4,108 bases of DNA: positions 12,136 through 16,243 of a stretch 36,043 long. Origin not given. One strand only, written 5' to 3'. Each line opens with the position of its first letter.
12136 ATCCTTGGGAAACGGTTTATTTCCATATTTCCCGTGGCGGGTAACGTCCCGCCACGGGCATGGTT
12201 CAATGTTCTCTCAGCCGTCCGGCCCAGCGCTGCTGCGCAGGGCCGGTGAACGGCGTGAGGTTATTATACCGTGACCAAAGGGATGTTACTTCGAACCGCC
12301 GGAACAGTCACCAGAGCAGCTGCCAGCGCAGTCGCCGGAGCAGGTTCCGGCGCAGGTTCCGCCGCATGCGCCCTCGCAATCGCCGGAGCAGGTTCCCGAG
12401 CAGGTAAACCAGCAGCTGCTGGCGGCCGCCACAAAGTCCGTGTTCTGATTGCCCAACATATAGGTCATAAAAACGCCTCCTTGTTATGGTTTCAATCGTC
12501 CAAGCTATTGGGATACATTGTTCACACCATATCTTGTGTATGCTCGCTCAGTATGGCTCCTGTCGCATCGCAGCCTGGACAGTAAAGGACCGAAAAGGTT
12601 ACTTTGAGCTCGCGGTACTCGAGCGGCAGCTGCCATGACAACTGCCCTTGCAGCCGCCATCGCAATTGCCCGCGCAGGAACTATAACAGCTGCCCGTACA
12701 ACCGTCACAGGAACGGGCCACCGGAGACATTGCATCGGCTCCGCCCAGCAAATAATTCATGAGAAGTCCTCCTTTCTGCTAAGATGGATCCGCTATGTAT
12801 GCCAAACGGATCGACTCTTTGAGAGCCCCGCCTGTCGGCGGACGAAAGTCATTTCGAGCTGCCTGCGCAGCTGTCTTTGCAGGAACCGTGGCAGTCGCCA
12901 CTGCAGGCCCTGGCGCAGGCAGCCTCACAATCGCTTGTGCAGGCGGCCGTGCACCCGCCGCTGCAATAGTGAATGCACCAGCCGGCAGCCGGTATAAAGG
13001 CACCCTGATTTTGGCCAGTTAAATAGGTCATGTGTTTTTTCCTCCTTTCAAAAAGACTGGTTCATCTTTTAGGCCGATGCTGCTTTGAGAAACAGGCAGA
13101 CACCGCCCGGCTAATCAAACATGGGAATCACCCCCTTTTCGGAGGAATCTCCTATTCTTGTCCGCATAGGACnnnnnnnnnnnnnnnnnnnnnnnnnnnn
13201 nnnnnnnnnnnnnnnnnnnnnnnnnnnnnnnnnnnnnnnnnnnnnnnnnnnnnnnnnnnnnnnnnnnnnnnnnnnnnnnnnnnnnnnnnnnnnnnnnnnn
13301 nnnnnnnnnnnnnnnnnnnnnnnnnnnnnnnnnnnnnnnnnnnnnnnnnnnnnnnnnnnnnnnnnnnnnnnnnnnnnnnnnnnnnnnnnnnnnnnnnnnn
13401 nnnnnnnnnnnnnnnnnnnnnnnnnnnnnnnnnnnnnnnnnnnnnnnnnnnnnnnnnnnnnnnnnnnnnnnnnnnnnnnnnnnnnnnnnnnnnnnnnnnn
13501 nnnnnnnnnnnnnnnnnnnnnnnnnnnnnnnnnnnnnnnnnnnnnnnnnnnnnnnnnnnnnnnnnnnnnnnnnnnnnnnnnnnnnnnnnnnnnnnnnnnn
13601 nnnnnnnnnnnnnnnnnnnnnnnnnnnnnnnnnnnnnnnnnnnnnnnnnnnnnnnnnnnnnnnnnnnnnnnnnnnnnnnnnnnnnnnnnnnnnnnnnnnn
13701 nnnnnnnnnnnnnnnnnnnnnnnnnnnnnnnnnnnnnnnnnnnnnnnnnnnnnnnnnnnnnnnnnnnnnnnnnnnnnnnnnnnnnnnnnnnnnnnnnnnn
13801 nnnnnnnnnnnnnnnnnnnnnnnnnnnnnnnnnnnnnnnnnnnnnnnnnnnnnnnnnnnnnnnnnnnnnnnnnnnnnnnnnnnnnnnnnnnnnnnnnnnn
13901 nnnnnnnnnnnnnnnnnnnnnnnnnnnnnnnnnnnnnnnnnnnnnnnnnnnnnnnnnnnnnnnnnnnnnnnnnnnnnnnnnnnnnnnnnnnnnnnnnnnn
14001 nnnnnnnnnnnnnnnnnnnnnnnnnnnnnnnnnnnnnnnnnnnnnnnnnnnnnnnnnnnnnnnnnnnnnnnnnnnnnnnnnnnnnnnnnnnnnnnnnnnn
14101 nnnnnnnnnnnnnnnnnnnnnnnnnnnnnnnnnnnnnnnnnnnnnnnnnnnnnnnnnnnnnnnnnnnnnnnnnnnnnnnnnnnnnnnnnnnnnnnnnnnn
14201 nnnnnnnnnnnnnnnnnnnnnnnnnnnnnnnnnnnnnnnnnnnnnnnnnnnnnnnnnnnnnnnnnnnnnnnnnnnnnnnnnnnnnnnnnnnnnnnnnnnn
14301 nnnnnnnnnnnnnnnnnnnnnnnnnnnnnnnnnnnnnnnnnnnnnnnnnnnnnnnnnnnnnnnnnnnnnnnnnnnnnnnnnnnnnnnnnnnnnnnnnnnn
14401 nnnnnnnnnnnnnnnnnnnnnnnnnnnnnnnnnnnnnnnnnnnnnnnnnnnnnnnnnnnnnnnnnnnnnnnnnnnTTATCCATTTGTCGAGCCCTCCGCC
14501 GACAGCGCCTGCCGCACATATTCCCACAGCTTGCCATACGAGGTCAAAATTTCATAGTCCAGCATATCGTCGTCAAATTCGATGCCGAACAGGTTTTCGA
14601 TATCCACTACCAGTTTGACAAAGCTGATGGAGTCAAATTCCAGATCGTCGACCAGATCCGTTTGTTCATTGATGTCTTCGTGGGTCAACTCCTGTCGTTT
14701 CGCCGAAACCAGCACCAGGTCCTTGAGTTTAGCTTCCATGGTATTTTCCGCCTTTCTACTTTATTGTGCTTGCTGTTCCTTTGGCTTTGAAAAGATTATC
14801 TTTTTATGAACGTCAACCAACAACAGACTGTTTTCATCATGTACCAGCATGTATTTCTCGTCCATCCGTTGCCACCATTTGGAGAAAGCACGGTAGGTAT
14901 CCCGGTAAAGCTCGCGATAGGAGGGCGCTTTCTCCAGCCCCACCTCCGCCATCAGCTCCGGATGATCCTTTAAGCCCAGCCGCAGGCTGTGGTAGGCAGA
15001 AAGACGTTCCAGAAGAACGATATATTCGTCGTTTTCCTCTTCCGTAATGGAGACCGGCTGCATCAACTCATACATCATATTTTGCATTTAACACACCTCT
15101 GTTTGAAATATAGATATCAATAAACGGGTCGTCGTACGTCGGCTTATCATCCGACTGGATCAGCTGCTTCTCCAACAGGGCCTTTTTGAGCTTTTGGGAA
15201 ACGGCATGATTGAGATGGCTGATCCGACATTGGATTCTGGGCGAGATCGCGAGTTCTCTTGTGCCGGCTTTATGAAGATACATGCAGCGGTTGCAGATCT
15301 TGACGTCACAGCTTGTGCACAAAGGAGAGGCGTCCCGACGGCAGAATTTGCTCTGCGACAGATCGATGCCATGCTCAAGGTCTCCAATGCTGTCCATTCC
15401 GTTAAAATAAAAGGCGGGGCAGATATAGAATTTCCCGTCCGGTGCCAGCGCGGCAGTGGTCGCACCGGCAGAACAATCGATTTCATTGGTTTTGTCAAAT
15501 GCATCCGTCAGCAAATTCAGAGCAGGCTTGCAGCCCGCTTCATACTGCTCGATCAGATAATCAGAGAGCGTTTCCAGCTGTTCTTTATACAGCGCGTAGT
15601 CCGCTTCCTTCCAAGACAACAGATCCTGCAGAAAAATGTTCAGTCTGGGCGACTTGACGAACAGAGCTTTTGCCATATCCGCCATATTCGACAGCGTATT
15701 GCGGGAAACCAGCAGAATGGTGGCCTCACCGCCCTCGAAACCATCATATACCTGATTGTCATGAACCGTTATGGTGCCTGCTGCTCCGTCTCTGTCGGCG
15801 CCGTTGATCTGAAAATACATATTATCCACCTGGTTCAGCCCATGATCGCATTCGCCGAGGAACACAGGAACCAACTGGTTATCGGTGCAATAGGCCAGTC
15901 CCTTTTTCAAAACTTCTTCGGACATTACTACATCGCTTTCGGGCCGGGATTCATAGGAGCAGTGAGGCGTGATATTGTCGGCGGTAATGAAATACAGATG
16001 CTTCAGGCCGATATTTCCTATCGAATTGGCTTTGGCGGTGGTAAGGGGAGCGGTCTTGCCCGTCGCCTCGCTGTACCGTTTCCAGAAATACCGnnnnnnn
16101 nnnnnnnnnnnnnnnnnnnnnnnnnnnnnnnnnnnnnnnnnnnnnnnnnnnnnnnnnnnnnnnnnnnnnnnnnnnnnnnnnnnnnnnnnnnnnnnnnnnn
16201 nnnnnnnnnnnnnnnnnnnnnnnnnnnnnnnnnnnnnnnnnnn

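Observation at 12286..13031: Three paralogous precursor peptides whose cores are Cys-X3 repeats with a conserved leader start and a conserved C-terminal Ser-Lys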

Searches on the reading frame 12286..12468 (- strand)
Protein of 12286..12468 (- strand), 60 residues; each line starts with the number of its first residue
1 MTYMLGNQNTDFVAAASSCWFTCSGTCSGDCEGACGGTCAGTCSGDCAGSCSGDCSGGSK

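Call 6: search_protein_families(library=ncbifam, proteins=[window:12286-12468:-], max_evalue=0.01)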
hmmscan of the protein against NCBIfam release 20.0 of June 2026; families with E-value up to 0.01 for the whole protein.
window:12286-12468:- (60 aa): 2 families
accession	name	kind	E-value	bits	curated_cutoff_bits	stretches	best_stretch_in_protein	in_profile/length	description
TIGR04117.1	Syntroph_Cxxx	paralog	0.00051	20.1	50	1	14-56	53-94/98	Cys-Xaa-Xaa-Xaa repeat radical SAM target protein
TIGR04114.1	tSAM_targ_Cxxx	repeat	0.0012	19.2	20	0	18-19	5-6/18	Cys-rich repeat-containing protein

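Call 11: search_protein_families(library=pfam, proteins=[window:12286-12468:-], max_evalue=1)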
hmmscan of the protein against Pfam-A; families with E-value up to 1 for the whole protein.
window:12286-12468:- (60 aa): 0 families

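Call 85: search_protein_representatives(alignment_id=A6)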
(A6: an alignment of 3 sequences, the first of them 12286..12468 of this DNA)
Query: 3 sequences, 60 profile positions. Proteins with E-value up to 0.001 (for the whole library): 107; up to 1e-10: 5; up to 1e-30: 0. The best 107 are listed.
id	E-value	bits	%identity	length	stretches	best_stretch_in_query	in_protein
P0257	6.9e-16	74.1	-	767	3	17-58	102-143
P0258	4.0e-15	71.7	-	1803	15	18-52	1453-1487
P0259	5.6e-13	64.8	-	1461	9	19-56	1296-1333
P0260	1.4e-12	63.6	-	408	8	17-58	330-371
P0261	1.5e-12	63.4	-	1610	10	17-58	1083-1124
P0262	4.1e-10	55.6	-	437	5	11-50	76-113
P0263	5.3e-10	55.3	-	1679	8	18-56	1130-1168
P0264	5.5e-09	52.0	-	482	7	18-60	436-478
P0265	6.9e-09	51.7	-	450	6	18-60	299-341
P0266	9.6e-09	51.3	-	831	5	23-57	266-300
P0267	1.5e-08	50.6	-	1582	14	17-60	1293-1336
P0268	2.0e-08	50.2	-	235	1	6-56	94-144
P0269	2.8e-08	49.8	-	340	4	17-59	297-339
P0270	4.9e-08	49.0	-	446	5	14-60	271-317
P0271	3.0e-07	46.5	-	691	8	14-54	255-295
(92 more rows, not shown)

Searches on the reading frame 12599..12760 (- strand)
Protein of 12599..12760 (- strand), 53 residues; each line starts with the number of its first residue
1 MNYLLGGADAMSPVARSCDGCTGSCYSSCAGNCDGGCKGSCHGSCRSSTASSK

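Call 11: search_protein_families(library=pfam, proteins=[window:12599-12760:-], max_evalue=1)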
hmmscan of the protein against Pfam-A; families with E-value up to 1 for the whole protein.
window:12599-12760:- (53 aa): 0 families

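Call 38: search_protein_families(library=ncbifam, proteins=[window:12599-12760:-], max_evalue=1)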
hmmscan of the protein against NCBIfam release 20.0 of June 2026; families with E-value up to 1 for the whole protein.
window:12599-12760:- (53 aa): 3 families
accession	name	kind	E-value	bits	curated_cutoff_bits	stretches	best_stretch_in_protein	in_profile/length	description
TIGR04117.1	Syntroph_Cxxx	paralog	0.00072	19.6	50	1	13-47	53-87/98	Cys-Xaa-Xaa-Xaa repeat radical SAM target protein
TIGR04114.1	tSAM_targ_Cxxx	repeat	0.0012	19.2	20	0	20-37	1-18/18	Cys-rich repeat-containing protein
TIGR03601.1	B_an_ocin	subfamily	0.33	11.6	35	1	15-47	39-72/88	heterocycloanthracin/sonorensin family bacteriocin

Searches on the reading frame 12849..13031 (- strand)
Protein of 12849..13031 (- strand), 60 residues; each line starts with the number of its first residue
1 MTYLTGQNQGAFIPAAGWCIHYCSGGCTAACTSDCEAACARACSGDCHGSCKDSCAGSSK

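Call 6: search_protein_families(library=ncbifam, proteins=[window:12849-13031:-], max_evalue=0.01)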
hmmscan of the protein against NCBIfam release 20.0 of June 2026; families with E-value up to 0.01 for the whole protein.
window:12849-13031:- (60 aa): 2 families
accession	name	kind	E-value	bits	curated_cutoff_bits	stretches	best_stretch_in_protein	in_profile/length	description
TIGR04117.1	Syntroph_Cxxx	paralog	1.3e-05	25.1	50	1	14-58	53-96/98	Cys-Xaa-Xaa-Xaa repeat radical SAM target protein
TIGR04114.1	tSAM_targ_Cxxx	repeat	0.0032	17.9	20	0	43-58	2-17/18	Cys-rich repeat-containing protein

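Call 11: search_protein_families(library=pfam, proteins=[window:12849-13031:-], max_evalue=1)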
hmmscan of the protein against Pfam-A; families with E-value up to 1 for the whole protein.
window:12849-13031:- (60 aa): 1 family
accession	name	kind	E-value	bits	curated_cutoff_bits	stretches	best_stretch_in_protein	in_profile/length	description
PF02363.24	C_tripleX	-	0.66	10.8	22.9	0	22-33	6-17/17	Cysteine rich repeat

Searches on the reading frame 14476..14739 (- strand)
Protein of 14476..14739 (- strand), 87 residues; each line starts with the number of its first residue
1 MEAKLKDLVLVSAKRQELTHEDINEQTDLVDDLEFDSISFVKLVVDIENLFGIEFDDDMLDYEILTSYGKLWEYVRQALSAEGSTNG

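Call 11: search_protein_families(library=pfam, proteins=[window:14476-14739:-], max_evalue=1)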
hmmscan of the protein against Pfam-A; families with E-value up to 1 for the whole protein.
window:14476-14739:- (87 aa): 1 family
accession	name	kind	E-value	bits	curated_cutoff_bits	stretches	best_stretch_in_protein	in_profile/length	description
PF00550.31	PP-binding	-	7.4e-09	36.2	20.8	1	18-71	13-63/67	Phosphopantetheine attachment site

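Call 38: search_protein_families(library=ncbifam, proteins=[window:14476-14739:-], max_evalue=1)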
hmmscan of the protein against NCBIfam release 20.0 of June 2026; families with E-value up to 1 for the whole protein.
window:14476-14739:- (87 aa): 17 families
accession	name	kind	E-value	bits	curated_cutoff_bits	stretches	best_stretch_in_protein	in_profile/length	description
NF058660.1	cispen_ACP_AmcB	equivalog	1.7e-09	37.7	80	1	10-77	10-77/80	cispentacin biosynthesis acyl carrier protein AmcB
NF009104.0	PRK12449.1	equivalog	1.1e-08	34.8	70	1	14-79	16-79/80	acyl carrier protein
NF002148.0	PRK00982.1-2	subfamily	2.3e-08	33.7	71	1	9-75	10-74/79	acyl carrier protein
NF002150.0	PRK00982.1-4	subfamily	4.5e-08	33.2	66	1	15-77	17-77/80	acyl carrier protein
NF002147.0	PRK00982.1-1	equivalog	1.5e-07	31.2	84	1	18-76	22-78/83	acyl carrier protein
TIGR00517.1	acyl_carrier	equivalog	1.7e-06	27.8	70.45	1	12-60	12-60/77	acyl carrier protein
NF040636.1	AcpM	exception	2.7e-06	27.3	146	1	21-77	23-77/93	meromycolate extension acyl carrier protein AcpM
NF002151.0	PRK00982.1-5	equivalog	3.3e-06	27.1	92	1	16-61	16-61/78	acyl carrier protein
NF006031.0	PRK08172.1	equivalog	3.6e-06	27.6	76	1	20-61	21-63/82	acyl carrier protein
NF005798.0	PRK07639.1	equivalog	4.7e-06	26.9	100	1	16-77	18-80/91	petrobactin biosynthesis protein AsbD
NF005480.0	PRK07081.1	equivalog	4.8e-06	26.4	72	1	2-82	2-80/83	acyl carrier protein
NF002149.0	PRK00982.1-3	equivalog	4.9e-06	26.4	106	1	13-75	13-73/78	acyl carrier protein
NF005079.0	PRK06508.1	equivalog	2.5e-05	24.6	83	1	11-55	11-55/93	acyl carrier protein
NF003757.0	PRK05350.1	equivalog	4.9e-05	23.4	65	1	13-54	16-57/83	acyl carrier protein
NF004533.0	PRK05883.1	equivalog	0.00035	20.4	72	1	19-59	39-79/100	acyl carrier protein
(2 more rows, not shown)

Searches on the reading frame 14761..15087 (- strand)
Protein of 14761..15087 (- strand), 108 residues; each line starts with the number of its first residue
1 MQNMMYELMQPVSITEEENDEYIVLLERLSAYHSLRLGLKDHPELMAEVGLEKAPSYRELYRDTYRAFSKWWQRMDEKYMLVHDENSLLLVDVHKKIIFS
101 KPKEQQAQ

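Call 11: search_protein_families(library=pfam, proteins=[window:14761-15087:-], max_evalue=1)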
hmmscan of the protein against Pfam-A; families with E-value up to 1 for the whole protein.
window:14761-15087:- (108 aa): 0 families

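Call 38: search_protein_families(library=ncbifam, proteins=[window:14761-15087:-], max_evalue=1)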
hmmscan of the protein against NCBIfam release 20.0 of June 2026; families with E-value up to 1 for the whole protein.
window:14761-15087:- (108 aa): 1 family
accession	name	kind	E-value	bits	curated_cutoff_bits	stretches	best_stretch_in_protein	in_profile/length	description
TIGR04116.1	CXXX_rpt_assoc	equivalog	1.1e-08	35.1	50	1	12-98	3-88/90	CXXX repeat peptide modification system protein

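Call 64: find_homologous_proteins(query=window:14761-15087:-, max_evalue=0.001)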
Query window:14761-15087:- (108 aa): 5 proteins with E <= 0.001 among 6 candidates.
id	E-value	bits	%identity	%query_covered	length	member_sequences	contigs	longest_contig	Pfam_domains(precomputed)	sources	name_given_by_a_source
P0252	1.1e-64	233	100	100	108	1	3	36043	-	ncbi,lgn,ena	-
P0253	1.3e-61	223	95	99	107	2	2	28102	-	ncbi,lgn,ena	-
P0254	1.4e-58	213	92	100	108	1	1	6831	-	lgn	-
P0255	7.0e-55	201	85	100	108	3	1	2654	-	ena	-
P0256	1.2e-54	201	83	100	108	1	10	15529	-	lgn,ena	-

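Call 71: predict_structure(alignment_id=A5)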
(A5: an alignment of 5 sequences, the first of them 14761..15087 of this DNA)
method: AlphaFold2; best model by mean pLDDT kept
length: 108 residues; sequences in the alignment: 5
mean_pLDDT: 64.2   pTM: 0.53
mean pLDDT of the five models: 64.2, 59.8, 59.1, 56.1, 51.9
residues with pLDDT >= 90: 0; 70-90: 47; 50-70: 35; < 50: 26
segments of 3 or more residues with pLDDT < 50: 2-8, 84-100
pLDDT, mean of each block of 10 residues (from residue 1): 46 72 78 66 70 71 81 77 47 42 52
secondary structure, 60 per line:
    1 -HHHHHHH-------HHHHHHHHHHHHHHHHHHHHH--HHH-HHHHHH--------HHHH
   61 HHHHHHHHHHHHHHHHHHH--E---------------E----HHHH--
elements in order: H2-8 H16-36 H43-48 H57-79 H103-106

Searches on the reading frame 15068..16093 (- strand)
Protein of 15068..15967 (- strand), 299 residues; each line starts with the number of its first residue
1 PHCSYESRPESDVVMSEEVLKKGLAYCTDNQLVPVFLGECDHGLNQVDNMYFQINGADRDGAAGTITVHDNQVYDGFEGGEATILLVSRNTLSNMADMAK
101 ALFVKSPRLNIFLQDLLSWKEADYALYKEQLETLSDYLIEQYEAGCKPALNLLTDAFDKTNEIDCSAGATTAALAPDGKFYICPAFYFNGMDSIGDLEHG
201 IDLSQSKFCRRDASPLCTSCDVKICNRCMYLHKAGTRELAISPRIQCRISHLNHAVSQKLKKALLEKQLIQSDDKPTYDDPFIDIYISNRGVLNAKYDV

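Call 38: search_protein_families(library=ncbifam, proteins=[window:15068-15967:-], max_evalue=1)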
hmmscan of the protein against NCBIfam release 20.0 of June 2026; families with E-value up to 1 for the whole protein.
window:15068-15967:- (299 aa): 6 families
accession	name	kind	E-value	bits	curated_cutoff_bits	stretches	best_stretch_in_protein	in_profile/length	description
TIGR04119.1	CXXX_matur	equivalog_domain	1.5e-57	194.4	150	1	83-285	2-208/210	CXXX repeat peptide maturase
TIGR04115.1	rSAM_Cxxx_rpt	equivalog_domain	1.6e-06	27.8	350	1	118-228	200-325/359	radical SAM peptide maturase, CXXX-repeat target family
TIGR04084.1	rSAM_AF0577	subfamily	3.6e-06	26.2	225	1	110-234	164-291/347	TIGR04084 family radical SAM/SPASM domain-containing protein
NF047865.1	rSAM_PapB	equivalog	6.9e-05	22.2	340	1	118-225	192-312/330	PapB family radical SAM/SPASM ranthipeptide maturase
TIGR03906.1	quino_hemo_SAM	equivalog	0.013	14.2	453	1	149-226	328-411/467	quinohemoprotein amine dehydrogenase maturation protein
TIGR04280.1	geopep_mat_rSAM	hypoth_equivalog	0.084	11.8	400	1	174-262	335-423/428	geopeptide radical SAM maturase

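Call 63: search_protein_families(library=pfam, proteins=[window:15068-15967:-], max_evalue=0.1)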
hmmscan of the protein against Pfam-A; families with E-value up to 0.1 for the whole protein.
window:15068-15967:- (299 aa): 2 families
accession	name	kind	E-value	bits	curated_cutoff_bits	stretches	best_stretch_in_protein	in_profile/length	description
PF22586.1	ANCHR-like_BBOX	-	0.007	16.9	27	1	208-233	4-29/39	ANCHR-like B-box zinc-binding domain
PF15470.12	DUF4637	-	0.05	13.9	27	0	214-233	12-31/43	C17orf50 C-terminal zinc-binding domain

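Call 88: predict_structure(alignment_id=A7)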
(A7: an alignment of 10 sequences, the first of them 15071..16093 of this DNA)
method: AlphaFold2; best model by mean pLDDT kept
length: 341 residues; sequences in the alignment: 10
mean_pLDDT: 77.2   pTM: 0.79
mean pLDDT of the five models: 77.2, 75.5, 74.3, 71.6, 69.5
residues with pLDDT >= 90: 123; 70-90: 118; 50-70: 31; < 50: 69
segments of 3 or more residues with pLDDT < 50: 201-209, 249-282, 316-341
pLDDT, mean of each block of 10 residues (from residue 1): 89 90 74 92 81 94 96 92 88 86 70 83 85 96 90 87 94 97 92 75 45 87 85 86 69 46 44 45 59 84 92 57 46 33 32
secondary structure, 60 per line:
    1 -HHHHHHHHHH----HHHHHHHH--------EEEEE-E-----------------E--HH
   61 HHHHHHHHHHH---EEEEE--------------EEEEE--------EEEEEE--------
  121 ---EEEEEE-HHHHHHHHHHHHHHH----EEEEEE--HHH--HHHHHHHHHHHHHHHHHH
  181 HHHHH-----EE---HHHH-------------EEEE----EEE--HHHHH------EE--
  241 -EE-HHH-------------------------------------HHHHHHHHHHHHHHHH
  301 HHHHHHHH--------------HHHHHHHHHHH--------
elements in order: H2-11 H16-23 E32-36 H59-71 E75-79 E94-98 E107-112 E124-129 H131-145 E150-155 H163-185 H196-199 E213-216 E221-223 H226-230 H285-308 H323-333

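Call 91: fold_search(model_id=the predicted structure, library=pdb)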
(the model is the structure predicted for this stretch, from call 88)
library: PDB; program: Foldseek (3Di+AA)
matches with E <= 10: 608; with E <= 0.001: 15
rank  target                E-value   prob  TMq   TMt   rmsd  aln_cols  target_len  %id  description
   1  5wgg_A                1.9e-09  1.00  0.59  0.47  11.1       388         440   13  Structural Insights into Thioether Bond Formation in the Biosynthesis of Sactipeptides (released 2017-07-26)
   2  5why_B                1.6e-08  1.00  0.56  0.47   6.2       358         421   13  Structural Insights into Thioether Bond Formation in the Biosynthesis of Sactipeptides (released 2017-07-26)
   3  5why_A                6.6e-07  1.00  0.56  0.47   5.9       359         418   12  Structural Insights into Thioether Bond Formation in the Biosynthesis of Sactipeptides (released 2017-07-26)
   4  4k36_A                4.0e-05  1.00  0.42  0.39   9.5       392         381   13  His6 tagged anSMEcpe with bound AdoMet (released 2013-05-08)
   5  4k39_A                4.2e-05  1.00  0.49  0.46   7.3       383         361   12  Native anSMEcpe with bound AdoMet and Cp18Cys peptide (released 2013-05-08)
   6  4k38_A                6.8e-05  1.00  0.52  0.49   6.5       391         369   13  Native anSMEcpe with bound AdoMet and Kp18Cys peptide (released 2013-05-08)
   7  4k39_B                6.8e-05  1.00  0.48  0.46   7.4       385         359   12  Native anSMEcpe with bound AdoMet and Cp18Cys peptide (released 2013-05-08)
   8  4k36_B                7.2e-05  1.00  0.43  0.41   5.9       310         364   14  His6 tagged anSMEcpe with bound AdoMet (released 2013-05-08)
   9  4k38_B                9.2e-05  1.00  0.47  0.45   7.3       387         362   13  Native anSMEcpe with bound AdoMet and Kp18Cys peptide (released 2013-05-08)
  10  4k37_A                1.2e-04  1.00  0.50  0.47   7.2       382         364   12  Native anSMEcpe with bound AdoMet (released 2013-05-08)
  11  4k37_B                2.0e-04  1.00  0.46  0.43   7.8       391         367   11  Native anSMEcpe with bound AdoMet (released 2013-05-08)
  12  5v1s_A                3.4e-04  1.00  0.42  0.35   6.9       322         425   14  Crystal structure of Streptococcus suis SuiB bound to S-adenosylmethionine (released 2017-08-30)
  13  5v1q_B                4.6e-04  1.00  0.42  0.34   7.2       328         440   11  Crystal structure of Streptococcus suis SuiB (released 2017-08-30)
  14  5v1t_A                6.6e-04  1.00  0.44  0.36   6.4       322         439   13  Crystal structure of Streptococcus suis SuiB bound to precursor peptide SuiA (released 2017-08-30)
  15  5v1s_B                9.9e-04  0.99  0.38  0.32   7.3       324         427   10  Crystal structure of Streptococcus suis SuiB bound to S-adenosylmethionine (released 2017-08-30)
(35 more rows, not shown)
